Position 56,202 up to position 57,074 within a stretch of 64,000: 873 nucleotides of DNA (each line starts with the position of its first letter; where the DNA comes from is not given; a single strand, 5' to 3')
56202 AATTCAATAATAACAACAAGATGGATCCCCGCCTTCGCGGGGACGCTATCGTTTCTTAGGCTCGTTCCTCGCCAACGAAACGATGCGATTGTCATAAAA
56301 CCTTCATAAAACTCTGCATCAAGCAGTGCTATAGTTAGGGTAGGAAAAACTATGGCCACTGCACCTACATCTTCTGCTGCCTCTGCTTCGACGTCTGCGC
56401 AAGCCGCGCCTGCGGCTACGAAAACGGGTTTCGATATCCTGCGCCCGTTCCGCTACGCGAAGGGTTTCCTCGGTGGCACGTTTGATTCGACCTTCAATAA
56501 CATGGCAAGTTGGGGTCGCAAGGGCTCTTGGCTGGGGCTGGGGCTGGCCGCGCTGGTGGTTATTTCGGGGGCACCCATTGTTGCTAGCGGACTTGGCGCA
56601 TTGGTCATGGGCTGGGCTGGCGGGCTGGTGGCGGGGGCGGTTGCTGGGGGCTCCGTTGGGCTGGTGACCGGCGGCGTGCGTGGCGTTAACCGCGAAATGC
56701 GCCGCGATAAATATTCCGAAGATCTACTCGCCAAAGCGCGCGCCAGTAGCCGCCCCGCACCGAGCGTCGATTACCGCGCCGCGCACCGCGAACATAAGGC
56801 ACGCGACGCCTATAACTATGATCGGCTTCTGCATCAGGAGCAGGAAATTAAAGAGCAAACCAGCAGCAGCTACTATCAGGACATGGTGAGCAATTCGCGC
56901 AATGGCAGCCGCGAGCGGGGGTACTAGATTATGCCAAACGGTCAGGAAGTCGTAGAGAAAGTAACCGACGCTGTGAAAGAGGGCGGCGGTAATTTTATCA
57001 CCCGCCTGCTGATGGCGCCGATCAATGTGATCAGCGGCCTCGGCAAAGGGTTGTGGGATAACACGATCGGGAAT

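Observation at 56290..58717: Tandem duplicated two-gene modules encoding proteins with bilobed Gly/Ala-rich hydrophobic domains, each module with its own regulon box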

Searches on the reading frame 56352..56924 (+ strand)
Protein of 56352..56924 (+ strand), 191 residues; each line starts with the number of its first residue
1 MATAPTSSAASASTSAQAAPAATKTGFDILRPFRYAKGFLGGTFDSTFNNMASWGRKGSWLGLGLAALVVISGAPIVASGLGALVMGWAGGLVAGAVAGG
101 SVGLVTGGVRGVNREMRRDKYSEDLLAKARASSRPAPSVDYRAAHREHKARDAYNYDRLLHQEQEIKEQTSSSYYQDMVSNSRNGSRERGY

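Call 5: search_protein_families(library=pfam, proteins=[window:56352-56924:+], max_evalue=10)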
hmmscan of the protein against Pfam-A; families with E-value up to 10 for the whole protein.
window:56352-56924:+ (191 aa): 1 family
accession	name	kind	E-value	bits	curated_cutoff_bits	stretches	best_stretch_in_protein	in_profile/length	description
PF04888.17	SseC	-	1.7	8.6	30.2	1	65-116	67-119/312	Secretion system effector C (SseC) like family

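Call 10: find_encoding_contigs(protein=window:56352-56924:+, flank=10000, max_places=6)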
Protein window:56352-56924:+ (191 aa): 2 contigs read that carry it; 2 places shown.
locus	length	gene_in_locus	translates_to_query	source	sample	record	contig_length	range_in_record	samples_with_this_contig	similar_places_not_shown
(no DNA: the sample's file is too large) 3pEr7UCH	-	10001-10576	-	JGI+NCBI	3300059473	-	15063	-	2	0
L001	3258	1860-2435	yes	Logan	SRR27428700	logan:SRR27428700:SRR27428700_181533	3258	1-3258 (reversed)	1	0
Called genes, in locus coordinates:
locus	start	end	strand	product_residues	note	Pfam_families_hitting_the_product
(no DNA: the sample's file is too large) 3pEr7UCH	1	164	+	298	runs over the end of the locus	PF01464:SLT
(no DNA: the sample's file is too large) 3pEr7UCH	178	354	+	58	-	PF10276:zf-CHCC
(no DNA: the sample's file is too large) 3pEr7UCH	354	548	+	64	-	PF04588:HIG_1_N (weak)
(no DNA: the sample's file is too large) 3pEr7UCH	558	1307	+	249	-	PF01012:ETF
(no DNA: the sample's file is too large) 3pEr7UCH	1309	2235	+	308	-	PF01012:ETF, PF00766:ETF_alpha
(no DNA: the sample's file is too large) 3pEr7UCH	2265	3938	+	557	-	PF00795:CN_hydrolase, PF02540:NAD_synthase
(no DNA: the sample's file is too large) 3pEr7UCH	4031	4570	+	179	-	-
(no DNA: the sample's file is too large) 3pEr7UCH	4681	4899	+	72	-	-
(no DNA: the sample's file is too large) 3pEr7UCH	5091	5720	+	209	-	-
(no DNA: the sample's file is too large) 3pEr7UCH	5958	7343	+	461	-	PF00749:tRNA-synt_1c, PF19269:Anticodon_2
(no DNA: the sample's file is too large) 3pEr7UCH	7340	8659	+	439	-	PF01921:tRNA-synt_1f (faint), PF01406:tRNA-synt_1e, PF00133:tRNA-synt_1 (weak), PF09334:tRNA-synt_1g (weak)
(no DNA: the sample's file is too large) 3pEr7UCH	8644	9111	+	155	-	PF07885:Ion_trans_2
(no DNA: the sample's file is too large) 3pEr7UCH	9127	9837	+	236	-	PF00588:SpoU_methylase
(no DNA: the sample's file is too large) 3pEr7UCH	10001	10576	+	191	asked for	-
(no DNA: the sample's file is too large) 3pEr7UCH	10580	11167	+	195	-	-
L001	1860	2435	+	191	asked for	-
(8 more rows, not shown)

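Call 11: find_homologous_proteins(query=window:56352-56924:+, max_evalue=0.01)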
Query window:56352-56924:+ (191 aa): 10 proteins with E <= 0.01 among 4939 candidates.
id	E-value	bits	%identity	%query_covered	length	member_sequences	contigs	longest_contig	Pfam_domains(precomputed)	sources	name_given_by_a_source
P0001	6.0e-110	383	93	88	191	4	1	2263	-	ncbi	-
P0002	1.8e-70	255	70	86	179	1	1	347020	-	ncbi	-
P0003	1.2e-67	245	61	87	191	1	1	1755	-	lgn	-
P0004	1.8e-66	242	59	91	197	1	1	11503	-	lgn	-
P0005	4.7e-62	227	62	86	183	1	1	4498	-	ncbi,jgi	jgi:hypothetical protein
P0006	2.8e-61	225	57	91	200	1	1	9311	-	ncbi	-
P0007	9.9e-59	216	56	88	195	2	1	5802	-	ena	-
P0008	3.9e-55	205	58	88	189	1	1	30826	-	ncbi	-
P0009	2.3e-50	189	48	98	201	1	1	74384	-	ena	-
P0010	1.7e-49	186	52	88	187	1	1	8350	-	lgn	-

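Call 13: find_encoding_contigs(protein=P0002, flank=10000, max_places=3)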
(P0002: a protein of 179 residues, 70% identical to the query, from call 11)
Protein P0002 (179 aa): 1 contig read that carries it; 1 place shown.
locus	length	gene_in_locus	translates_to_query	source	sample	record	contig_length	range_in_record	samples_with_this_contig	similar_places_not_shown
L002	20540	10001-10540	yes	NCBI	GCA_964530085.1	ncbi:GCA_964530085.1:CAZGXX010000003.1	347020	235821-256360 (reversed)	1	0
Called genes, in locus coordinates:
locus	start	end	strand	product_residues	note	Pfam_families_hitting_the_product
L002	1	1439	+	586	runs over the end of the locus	PF00795:CN_hydrolase, PF02540:NAD_synthase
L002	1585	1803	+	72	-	-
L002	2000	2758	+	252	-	-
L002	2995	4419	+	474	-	PF00749:tRNA-synt_1c, PF19269:Anticodon_2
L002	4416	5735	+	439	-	PF01406:tRNA-synt_1e, PF01921:tRNA-synt_1f (faint), PF00133:tRNA-synt_1 (weak), PF09334:tRNA-synt_1g (weak)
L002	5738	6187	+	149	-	PF07885:Ion_trans_2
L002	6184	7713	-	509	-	PF00291:PALP, PF00585:Thr_dehydrat_C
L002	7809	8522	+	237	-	PF00588:SpoU_methylase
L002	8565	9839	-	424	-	-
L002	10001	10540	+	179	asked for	-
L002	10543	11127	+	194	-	-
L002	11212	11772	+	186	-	-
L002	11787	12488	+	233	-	-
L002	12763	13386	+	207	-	PF00163:Ribosomal_S4, PF01479:S4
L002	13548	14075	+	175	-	-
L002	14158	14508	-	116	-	PF00462:Glutaredoxin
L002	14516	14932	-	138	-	-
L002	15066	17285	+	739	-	PF18072:FGAR-AT_linker, PF00586:AIRS, PF02769:AIRS_C, PF00586:AIRS, PF02769:AIRS_C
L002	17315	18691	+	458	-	PF01209:Ubie_methyltran (weak), PF13489:Methyltransf_23, PF13847:Methyltransf_31, PF08241:Methyltransf_11, PF08242:Methyltransf_12, PF13649:Methyltransf_25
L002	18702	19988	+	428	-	PF13489:Methyltransf_23, PF01209:Ubie_methyltran (weak), PF08241:Methyltransf_11, PF08242:Methyltransf_12, PF13649:Methyltransf_25, PF13847:Methyltransf_31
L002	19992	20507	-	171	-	-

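Call 17: find_related_loci(query=A1, collection=genome_contigs, flank=6000)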
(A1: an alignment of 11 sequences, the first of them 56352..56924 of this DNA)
Query A1 (191 aa) in genome_contigs; peptide patterns used: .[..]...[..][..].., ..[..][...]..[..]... (x = any residue, [..] = any of these).
600 stretches matched a pattern (row limit reached: there are more); 1 encode a relative of the query (tblastn E <= 1e-3); 1 distinct loci.
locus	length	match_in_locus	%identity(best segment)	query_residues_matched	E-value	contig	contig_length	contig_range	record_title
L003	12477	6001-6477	70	27-191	7e-77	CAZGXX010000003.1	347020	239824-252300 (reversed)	MAG TPA_asm: uncultured Azospirillum sp. isolate SRP296810_co1_155 genome assembly, contig: NODE_16_length_347020_cov_11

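Call 18: find_encoding_contigs(protein=P0009, flank=6000, max_places=2)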
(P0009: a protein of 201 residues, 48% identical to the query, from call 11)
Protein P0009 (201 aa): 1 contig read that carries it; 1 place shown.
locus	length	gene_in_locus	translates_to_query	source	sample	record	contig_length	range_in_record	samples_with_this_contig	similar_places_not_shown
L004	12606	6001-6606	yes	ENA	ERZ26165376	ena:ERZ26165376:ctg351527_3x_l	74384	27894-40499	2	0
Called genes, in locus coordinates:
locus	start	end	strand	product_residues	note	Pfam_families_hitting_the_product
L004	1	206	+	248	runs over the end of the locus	-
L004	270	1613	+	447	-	PF00749:tRNA-synt_1c, PF19269:Anticodon_2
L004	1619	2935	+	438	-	PF00133:tRNA-synt_1 (faint), PF01406:tRNA-synt_1e, PF09334:tRNA-synt_1g (weak)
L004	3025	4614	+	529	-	PF00682:HMGL-like, PF22617:HCS_D2, PF08502:LeuA_dimer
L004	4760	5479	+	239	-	PF00588:SpoU_methylase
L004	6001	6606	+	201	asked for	-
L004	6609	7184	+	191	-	-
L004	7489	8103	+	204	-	-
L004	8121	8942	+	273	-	-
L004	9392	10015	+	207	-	PF00163:Ribosomal_S4, PF01479:S4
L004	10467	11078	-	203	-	PF00665:rve, PF13683:rve_3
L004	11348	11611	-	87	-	PF01527:HTH_Tnp_1, PF13384:HTH_23 (faint), PF13551:HTH_29 (faint)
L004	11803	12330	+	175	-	-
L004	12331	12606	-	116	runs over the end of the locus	PF00462:Glutaredoxin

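Call 19: find_encoding_contigs(protein=P0008, flank=6000, max_places=2)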
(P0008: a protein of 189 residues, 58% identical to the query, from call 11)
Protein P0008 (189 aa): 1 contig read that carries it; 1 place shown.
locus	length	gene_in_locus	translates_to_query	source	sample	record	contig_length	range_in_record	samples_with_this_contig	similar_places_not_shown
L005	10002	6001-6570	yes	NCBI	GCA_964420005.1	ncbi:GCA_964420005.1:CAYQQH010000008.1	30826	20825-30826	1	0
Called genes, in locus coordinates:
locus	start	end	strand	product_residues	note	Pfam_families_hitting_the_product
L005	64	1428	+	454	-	PF00749:tRNA-synt_1c, PF19269:Anticodon_2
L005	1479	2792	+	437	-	PF01921:tRNA-synt_1f (faint), PF01406:tRNA-synt_1e, PF00133:tRNA-synt_1 (weak), PF09334:tRNA-synt_1g (weak)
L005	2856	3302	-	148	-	-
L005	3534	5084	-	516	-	PF00291:PALP, PF00585:Thr_dehydrat_C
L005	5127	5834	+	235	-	PF00588:SpoU_methylase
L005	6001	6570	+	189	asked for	-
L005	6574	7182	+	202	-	-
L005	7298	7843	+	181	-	-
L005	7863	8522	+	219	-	PF28147:LPFR_strepto (weak)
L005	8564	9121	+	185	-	-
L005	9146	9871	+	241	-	-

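Call 20: find_encoding_contigs(protein=P0004, flank=6000, max_places=2)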
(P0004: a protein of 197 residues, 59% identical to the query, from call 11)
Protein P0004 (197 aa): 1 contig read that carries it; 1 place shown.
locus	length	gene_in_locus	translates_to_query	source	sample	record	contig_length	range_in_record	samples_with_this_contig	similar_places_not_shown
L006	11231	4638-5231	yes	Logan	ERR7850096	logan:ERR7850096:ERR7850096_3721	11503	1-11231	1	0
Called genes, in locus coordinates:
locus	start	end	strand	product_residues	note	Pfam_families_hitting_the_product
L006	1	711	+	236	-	?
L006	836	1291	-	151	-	-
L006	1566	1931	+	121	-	-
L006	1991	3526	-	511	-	PF00291:PALP, PF00585:Thr_dehydrat_C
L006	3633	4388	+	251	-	PF00588:SpoU_methylase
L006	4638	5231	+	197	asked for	-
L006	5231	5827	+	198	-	-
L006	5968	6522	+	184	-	-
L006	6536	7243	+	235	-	-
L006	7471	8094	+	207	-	PF00163:Ribosomal_S4, PF01479:S4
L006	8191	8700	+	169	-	-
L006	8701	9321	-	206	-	PF22322:DUF6973 (weak)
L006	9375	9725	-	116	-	PF00462:Glutaredoxin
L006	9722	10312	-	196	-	-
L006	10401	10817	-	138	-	-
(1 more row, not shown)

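Call 60: predict_structure(alignment_id=A1)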
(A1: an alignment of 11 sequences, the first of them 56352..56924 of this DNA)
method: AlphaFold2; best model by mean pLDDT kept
length: 191 residues; sequences in the alignment: 11
mean_pLDDT: 57.6   pTM: 0.29
mean pLDDT of the five models: 57.6, 52.3, 51.1, 50.7, 45.0
residues with pLDDT >= 90: 0; 70-90: 25; 50-70: 136; < 50: 30
segments of 3 or more residues with pLDDT < 50: 1-4, 6-25, 189-191
pLDDT, mean of each block of 10 residues (from residue 1): 41 39 51 58 57 62 68 59 67 60 57 52 57 55 67 73 71 53 49 39
secondary structure, 60 per line:
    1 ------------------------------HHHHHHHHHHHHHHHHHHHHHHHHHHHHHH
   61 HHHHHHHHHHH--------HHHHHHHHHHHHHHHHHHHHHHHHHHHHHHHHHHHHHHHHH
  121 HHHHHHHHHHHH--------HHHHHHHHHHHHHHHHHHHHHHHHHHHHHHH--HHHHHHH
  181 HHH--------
elements in order: H31-71 H80-132 H141-171 H174-183

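Call 67: search_protein_families(library=ncbifam, proteins=[window:56352-56924:+], max_evalue=1)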
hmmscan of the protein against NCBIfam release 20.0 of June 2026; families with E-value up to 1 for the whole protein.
window:56352-56924:+ (191 aa): 3 families
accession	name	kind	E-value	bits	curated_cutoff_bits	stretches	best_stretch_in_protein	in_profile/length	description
TIGR03789.1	pdsO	hypoth_equivalog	5.4e-05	23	152.2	1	85-187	44-148/243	sortase-associated OmpA-like protein PdsO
NF053524.1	thylo_ssl2009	equivalog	0.039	14.7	58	1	87-128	6-44/90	ssl2009 family thylakoid membrane protein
NF038224.1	OmpA_like_CmpA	equivalog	0.067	12.7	300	1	78-118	44-84/233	C-OmpA-like family protein CmpA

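Call 68: search_protein_families(library=phrogs, proteins=[window:56352-56924:+], max_evalue=1)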
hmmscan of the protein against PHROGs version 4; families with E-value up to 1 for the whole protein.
window:56352-56924:+ (191 aa): 0 families

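Call 71: search_solved_structures(query=A1, max_evalue=10, show_alignments=2)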
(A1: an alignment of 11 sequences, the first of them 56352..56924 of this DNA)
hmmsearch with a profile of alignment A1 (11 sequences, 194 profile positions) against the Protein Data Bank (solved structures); distinct sequences matched with E-value up to 10: 1.
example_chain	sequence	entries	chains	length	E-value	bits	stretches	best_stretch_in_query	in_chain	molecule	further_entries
6x65_N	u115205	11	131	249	0.33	13.9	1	83-125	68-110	Outer membrane protein, OmpA family protein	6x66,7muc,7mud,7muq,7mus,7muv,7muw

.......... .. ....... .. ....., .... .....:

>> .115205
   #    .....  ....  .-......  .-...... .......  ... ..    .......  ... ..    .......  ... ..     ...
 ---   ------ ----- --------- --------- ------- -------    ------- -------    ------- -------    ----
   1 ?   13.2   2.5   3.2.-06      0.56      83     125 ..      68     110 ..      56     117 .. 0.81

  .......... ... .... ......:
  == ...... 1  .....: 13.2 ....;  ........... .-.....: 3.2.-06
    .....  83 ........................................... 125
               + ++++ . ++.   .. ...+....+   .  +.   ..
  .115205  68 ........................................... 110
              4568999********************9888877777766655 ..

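Call 93: search_protein_families(library=padloc, proteins=[window:56352-56924:+], max_evalue=1)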
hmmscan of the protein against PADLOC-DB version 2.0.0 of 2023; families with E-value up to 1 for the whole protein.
window:56352-56924:+ (191 aa): 0 families
